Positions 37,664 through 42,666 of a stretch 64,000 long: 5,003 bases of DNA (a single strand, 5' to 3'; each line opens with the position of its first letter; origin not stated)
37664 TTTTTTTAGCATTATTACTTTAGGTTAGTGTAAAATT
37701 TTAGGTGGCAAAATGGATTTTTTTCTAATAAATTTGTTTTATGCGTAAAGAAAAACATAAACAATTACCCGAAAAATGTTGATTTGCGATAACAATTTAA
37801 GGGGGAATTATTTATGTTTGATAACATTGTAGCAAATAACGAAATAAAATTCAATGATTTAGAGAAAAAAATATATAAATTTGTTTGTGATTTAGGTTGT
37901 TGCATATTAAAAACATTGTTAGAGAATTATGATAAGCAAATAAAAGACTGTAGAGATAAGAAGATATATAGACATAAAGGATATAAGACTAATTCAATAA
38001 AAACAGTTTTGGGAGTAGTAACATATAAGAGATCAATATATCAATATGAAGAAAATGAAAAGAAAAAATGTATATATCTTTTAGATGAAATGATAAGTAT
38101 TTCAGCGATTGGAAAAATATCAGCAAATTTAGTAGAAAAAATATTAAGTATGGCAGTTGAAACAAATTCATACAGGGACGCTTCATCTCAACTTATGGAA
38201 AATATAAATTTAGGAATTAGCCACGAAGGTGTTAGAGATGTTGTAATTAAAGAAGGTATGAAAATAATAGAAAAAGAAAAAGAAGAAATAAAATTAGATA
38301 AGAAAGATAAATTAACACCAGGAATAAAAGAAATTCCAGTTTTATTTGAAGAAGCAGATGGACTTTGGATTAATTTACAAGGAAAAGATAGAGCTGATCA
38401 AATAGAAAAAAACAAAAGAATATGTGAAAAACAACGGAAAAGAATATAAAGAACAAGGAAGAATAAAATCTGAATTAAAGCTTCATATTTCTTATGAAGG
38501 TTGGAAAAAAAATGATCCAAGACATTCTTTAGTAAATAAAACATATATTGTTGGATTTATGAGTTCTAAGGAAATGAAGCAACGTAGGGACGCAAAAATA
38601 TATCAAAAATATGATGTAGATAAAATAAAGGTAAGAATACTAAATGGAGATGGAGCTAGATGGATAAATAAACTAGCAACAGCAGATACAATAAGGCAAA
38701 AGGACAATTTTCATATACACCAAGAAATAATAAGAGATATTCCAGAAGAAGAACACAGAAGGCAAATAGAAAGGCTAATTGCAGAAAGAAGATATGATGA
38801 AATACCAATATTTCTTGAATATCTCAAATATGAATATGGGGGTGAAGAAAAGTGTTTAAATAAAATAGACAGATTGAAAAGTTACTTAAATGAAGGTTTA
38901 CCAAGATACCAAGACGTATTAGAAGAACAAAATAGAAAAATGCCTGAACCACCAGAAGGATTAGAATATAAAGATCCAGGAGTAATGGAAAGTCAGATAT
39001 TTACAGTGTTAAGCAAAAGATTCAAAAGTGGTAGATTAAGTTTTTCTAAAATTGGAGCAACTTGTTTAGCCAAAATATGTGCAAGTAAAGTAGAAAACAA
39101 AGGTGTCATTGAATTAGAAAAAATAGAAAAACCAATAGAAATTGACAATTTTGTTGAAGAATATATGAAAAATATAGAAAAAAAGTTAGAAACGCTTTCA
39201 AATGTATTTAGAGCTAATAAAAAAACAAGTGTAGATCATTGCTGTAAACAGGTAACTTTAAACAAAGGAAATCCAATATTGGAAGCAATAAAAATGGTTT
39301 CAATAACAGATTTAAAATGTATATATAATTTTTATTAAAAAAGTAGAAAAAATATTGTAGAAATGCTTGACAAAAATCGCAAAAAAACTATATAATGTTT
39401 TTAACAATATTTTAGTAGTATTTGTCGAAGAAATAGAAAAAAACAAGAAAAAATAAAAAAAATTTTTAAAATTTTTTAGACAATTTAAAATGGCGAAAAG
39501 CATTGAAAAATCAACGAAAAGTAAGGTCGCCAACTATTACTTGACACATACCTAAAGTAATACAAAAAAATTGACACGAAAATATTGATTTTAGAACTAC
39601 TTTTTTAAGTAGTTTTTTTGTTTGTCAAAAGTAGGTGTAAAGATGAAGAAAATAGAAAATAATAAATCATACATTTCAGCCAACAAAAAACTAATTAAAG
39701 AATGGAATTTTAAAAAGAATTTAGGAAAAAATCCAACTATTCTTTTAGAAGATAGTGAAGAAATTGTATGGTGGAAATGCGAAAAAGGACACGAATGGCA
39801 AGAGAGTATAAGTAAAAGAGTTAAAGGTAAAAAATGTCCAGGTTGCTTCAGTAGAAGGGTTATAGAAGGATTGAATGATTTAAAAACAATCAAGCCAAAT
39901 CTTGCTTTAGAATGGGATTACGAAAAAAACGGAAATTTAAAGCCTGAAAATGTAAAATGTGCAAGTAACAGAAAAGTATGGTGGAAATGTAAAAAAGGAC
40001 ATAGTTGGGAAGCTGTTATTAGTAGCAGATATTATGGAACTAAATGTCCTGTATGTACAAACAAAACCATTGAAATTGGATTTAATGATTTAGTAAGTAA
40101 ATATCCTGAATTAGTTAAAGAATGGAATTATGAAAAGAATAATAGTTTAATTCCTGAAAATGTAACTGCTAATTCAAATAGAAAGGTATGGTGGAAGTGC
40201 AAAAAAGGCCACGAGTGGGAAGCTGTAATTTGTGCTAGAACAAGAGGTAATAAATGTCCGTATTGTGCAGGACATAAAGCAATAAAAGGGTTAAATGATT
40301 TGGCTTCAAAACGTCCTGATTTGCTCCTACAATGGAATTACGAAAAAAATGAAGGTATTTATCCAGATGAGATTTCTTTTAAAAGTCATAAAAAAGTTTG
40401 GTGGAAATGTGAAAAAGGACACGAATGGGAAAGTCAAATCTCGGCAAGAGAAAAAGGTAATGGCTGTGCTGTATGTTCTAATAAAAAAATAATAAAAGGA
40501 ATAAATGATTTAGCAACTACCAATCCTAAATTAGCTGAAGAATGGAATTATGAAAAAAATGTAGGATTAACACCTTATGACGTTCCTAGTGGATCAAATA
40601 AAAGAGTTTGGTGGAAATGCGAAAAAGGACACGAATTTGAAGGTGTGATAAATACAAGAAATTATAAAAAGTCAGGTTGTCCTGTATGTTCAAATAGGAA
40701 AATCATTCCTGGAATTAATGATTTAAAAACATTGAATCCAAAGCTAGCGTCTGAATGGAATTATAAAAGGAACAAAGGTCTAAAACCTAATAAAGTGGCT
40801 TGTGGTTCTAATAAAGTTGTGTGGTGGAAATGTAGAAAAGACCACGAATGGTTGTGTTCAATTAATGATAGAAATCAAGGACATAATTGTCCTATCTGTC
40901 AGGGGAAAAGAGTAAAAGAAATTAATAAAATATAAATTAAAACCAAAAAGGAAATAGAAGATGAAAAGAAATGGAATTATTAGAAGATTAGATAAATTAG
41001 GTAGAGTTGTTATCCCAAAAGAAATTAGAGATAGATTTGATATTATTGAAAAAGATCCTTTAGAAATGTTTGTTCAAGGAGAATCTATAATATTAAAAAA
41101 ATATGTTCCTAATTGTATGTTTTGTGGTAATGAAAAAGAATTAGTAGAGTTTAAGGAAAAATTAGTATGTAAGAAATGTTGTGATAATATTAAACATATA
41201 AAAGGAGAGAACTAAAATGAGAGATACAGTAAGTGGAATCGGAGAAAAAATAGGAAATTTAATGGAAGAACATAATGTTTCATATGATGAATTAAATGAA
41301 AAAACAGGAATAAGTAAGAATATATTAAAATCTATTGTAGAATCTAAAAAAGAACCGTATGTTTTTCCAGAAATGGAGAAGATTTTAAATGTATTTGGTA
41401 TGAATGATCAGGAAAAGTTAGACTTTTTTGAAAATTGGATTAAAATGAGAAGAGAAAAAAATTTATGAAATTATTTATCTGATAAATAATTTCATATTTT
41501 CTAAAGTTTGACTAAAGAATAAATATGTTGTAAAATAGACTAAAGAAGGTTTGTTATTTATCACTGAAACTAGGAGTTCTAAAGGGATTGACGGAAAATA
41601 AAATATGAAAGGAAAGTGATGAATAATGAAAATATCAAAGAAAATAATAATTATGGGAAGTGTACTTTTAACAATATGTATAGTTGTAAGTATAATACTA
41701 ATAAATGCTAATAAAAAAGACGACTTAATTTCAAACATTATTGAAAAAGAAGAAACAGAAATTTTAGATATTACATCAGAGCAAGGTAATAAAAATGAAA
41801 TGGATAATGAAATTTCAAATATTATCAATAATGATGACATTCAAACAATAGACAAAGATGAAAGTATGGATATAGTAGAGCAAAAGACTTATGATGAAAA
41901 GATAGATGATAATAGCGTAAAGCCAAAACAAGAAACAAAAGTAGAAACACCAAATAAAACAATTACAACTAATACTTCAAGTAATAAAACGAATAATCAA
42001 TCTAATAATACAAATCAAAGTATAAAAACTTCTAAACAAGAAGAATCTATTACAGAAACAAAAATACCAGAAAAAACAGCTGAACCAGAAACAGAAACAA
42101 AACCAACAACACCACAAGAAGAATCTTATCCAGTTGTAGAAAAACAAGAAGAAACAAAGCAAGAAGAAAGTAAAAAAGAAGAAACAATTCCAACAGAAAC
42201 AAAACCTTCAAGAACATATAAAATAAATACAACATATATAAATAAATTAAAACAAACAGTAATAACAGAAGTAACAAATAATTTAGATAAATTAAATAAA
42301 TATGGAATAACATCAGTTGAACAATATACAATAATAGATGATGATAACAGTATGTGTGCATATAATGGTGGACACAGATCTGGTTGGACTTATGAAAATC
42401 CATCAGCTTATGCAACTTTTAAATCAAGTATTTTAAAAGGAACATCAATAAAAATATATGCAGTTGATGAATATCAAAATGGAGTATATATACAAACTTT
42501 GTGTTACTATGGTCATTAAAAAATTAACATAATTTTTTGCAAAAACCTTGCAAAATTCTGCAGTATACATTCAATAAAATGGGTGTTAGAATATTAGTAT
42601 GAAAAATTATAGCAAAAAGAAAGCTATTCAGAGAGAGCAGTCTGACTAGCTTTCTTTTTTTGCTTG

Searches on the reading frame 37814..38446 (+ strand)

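Call 7: search_protein_families(library=pfam, proteins=[window:37814-38446:+], max_evalue=0.001)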
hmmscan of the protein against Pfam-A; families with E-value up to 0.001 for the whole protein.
window:37814-38446:+ (211 aa): 1 family
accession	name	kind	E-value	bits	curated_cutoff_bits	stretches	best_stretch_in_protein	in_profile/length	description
PF06782.17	UPF0236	-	6.8e-32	111.2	24.3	1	7-194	2-182/400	Uncharacterised protein family (UPF0236)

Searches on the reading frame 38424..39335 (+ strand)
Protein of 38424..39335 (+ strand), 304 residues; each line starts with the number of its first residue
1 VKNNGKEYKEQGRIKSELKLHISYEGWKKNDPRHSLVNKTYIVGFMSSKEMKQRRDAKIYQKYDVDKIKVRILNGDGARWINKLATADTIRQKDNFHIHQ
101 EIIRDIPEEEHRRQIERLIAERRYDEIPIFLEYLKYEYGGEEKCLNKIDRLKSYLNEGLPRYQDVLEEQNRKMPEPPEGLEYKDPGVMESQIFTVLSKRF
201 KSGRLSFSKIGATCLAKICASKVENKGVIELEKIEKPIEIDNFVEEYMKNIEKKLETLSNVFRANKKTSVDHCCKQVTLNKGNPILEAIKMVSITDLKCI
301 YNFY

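Call 7: search_protein_families(library=pfam, proteins=[window:38424-39335:+], max_evalue=0.001)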
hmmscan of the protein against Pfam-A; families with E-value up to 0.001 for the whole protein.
window:38424-39335:+ (304 aa): 1 family
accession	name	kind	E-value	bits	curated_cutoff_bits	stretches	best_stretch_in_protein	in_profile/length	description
PF06782.17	UPF0236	-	8.3e-14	51.6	24.3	1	10-231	176-394/400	Uncharacterised protein family (UPF0236)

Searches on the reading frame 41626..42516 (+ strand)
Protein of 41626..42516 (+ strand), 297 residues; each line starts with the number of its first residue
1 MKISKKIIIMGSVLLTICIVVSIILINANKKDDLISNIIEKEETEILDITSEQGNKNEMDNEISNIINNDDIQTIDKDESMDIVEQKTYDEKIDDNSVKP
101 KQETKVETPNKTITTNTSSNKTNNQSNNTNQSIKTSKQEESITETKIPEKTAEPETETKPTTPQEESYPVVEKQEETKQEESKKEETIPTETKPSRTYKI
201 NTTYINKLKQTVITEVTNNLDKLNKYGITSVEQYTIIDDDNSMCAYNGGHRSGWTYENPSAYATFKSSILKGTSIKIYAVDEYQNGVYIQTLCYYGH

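Call 7: search_protein_families(library=pfam, proteins=[window:41626-42516:+], max_evalue=0.001)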
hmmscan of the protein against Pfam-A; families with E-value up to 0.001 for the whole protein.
window:41626-42516:+ (297 aa): 0 families

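Call 29: search_protein_families(library=ncbifam, proteins=[window:41626-42516:+], max_evalue=0.01)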
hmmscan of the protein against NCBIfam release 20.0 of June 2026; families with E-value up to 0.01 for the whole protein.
window:41626-42516:+ (297 aa): 1 family
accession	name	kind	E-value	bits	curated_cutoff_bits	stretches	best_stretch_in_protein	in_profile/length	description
NF047351.1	lipase_YSIRK_Sa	exception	0.0016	16.9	650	1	10-196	15-200/704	YSIRK-targeted triacylglycerol lipase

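Call 54: search_solved_structures(query=A2, max_evalue=1)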
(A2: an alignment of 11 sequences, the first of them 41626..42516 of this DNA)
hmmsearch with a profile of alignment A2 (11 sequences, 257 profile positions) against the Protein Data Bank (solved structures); distinct sequences matched with E-value up to 1: 7.
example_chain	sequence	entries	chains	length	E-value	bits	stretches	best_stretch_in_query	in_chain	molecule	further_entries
8rjc_9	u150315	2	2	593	0.11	15.4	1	14-103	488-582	Calnexin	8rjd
4g68_B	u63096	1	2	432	0.19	14.6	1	110-196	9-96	ABC transporter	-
6n2y_b2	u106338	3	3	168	0.29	14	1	42-116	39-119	ATP synthase subunit b | Bacillus PS3 ATP synthase subunit b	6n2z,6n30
9jc1_A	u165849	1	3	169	0.29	14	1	42-116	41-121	ATP synthase subunit b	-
5c8j_I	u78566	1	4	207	0.33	13.8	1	7-73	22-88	Protein MJ0480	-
4g68_A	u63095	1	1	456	0.45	13.4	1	103-196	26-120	ABC transporter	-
7eeb_B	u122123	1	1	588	0.48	13.3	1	15-167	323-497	Cation channel sperm-associated protein 2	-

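Call 55: search_protein_families(library=phrogs, proteins=[window:41626-42516:+], max_evalue=0.01)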
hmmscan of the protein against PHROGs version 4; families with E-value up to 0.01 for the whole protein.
window:41626-42516:+ (297 aa): 0 families

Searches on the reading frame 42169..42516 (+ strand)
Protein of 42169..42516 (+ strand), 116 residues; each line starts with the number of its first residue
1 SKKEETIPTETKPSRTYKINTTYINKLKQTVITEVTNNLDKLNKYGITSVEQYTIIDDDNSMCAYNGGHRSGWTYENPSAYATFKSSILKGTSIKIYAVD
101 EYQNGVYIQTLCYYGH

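Call 52: find_homologous_proteins(query=window:42169-42516:+, max_evalue=0.001)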
Query window:42169-42516:+ (116 aa): 1 proteins with E <= 0.001 among 2 candidates.
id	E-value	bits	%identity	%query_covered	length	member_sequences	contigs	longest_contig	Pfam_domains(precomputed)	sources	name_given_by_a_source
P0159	1.6e-34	136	71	74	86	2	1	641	-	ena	-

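Call 85: predict_structure(alignment_id=A4)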
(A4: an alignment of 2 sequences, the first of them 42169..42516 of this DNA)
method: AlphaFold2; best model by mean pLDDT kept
length: 116 residues; sequences in the alignment: 2
mean_pLDDT: 46.8   pTM: 0.42
mean pLDDT of the five models: 46.8, 45.4, 41.4, 40.4, 39.3
residues with pLDDT >= 90: 0; 70-90: 1; 50-70: 43; < 50: 72
segments of 3 or more residues with pLDDT < 50: 1-19, 56-94, 101-106, 113-116
pLDDT, mean of each block of 10 residues (from residue 1): 37 36 58 67 61 50 32 34 44 50 48 43
secondary structure, 60 per line:
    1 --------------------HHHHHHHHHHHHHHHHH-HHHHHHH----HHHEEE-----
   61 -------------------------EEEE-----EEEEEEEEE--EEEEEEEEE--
elements in order: H21-37 H39-45 E53-55 E86-89 E95-103 E106-114
